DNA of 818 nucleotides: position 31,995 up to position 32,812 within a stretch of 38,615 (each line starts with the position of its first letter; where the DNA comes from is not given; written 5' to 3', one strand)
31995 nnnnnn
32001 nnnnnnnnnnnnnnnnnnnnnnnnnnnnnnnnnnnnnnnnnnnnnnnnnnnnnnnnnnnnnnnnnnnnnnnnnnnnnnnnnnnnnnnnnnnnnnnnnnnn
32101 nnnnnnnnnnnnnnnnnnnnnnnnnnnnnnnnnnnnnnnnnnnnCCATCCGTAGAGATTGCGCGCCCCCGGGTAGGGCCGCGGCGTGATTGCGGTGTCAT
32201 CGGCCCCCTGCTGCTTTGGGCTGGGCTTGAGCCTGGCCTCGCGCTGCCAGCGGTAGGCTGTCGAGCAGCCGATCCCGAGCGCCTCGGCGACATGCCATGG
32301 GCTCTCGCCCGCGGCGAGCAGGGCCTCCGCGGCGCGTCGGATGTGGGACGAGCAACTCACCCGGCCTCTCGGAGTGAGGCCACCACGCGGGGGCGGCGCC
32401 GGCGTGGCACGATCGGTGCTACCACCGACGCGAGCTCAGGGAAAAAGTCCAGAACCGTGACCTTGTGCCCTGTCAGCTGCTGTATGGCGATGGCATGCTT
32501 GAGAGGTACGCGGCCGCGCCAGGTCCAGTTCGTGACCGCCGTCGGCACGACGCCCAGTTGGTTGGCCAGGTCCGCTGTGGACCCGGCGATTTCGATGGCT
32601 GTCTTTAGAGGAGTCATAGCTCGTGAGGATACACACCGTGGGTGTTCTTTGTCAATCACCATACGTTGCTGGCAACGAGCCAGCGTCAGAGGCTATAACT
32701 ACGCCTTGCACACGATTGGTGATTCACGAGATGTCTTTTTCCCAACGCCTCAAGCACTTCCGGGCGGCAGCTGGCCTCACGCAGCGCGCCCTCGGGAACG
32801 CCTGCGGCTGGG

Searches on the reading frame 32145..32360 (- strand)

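Call 6: search_protein_families(library=pfam, proteins=[window:32145-32360:-], max_evalue=0.1)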
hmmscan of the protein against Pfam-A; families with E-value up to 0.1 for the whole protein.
window:32145-32360:- (72 aa): 5 families
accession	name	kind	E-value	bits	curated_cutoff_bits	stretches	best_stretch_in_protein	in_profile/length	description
PF13384.12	HTH_23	-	0.00013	22.1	24.6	1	13-41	12-40/50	Homeodomain-like domain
PF13551.12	HTH_29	-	0.0064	17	28.1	1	8-41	1-35/64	Winged helix-turn helix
PF01527.26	HTH_Tnp_1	-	0.013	16.2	24.1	1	7-50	12-50/75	Transposase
PF12728.13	HTH_17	-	0.039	14.7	27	1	24-49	7-31/51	Helix-turn-helix domain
PF07825.17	Exc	-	0.098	13.1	23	0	33-53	20-40/77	Excisionase-like protein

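Call 7: search_protein_families(library=phrogs, proteins=[window:32145-32360:-], max_evalue=0.1)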
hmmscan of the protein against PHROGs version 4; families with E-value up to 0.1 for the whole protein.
window:32145-32360:- (72 aa): 5 families
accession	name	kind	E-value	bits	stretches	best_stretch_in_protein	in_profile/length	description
phrog_4494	-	unknown function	0.00059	21.3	1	1-48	1-50/109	-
phrog_664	-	DNA, RNA and nucleotide metabolism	0.0031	18.4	1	10-43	92-125/210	DNA binding protein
phrog_18995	-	head and packaging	0.021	15.8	1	14-42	14-42/170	terminase small subunit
phrog_125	-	DNA, RNA and nucleotide metabolism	0.022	15.3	1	6-55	168-216/254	DNA invertase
phrog_11420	-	DNA, RNA and nucleotide metabolism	0.039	15.1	1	8-37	12-41/82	DNA binding protein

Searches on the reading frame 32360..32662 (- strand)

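Call 6: search_protein_families(library=pfam, proteins=[window:32360-32662:-], max_evalue=0.1)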
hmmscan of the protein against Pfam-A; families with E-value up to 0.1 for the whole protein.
window:32360-32662:- (101 aa): 3 families
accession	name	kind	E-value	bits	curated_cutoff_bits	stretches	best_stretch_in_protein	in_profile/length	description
PF15943.11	YdaS_toxin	-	2.7e-12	46.7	30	1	19-72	1-55/65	Bacterial toxin YdaS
PF14549.12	P22_Cro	-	2.6e-07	30.7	30.2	1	21-70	4-51/60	DNA-binding transcriptional regulator Cro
PF07022.19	Phage_CI_repr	-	0.00019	22.1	22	1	29-66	15-52/65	Bacteriophage CI repressor helix-turn-helix domain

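Call 7: search_protein_families(library=phrogs, proteins=[window:32360-32662:-], max_evalue=0.1)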
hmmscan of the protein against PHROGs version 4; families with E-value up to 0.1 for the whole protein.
window:32360-32662:- (101 aa): 7 families
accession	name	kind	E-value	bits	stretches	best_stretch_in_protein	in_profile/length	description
phrog_35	-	transcription regulation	1.7e-07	32.5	1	13-76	72-136/181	transcriptional repressor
phrog_409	-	transcription regulation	2.3e-07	32.4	1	13-68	12-65/127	transcriptional regulator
phrog_101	-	transcription regulation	0.0022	18.8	1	22-72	27-84/203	CII-like transcriptional activator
phrog_2856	-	transcription regulation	0.0022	18.5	1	19-62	52-95/165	transcriptional regulator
phrog_8008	-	DNA, RNA and nucleotide metabolism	0.0051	17.5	1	22-50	10-38/66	DNA binding protein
phrog_25161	-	unknown function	0.0098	16.9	1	16-71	5-63/163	-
phrog_4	-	transcription regulation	0.0099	15.9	1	20-72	142-192/400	transcriptional repressor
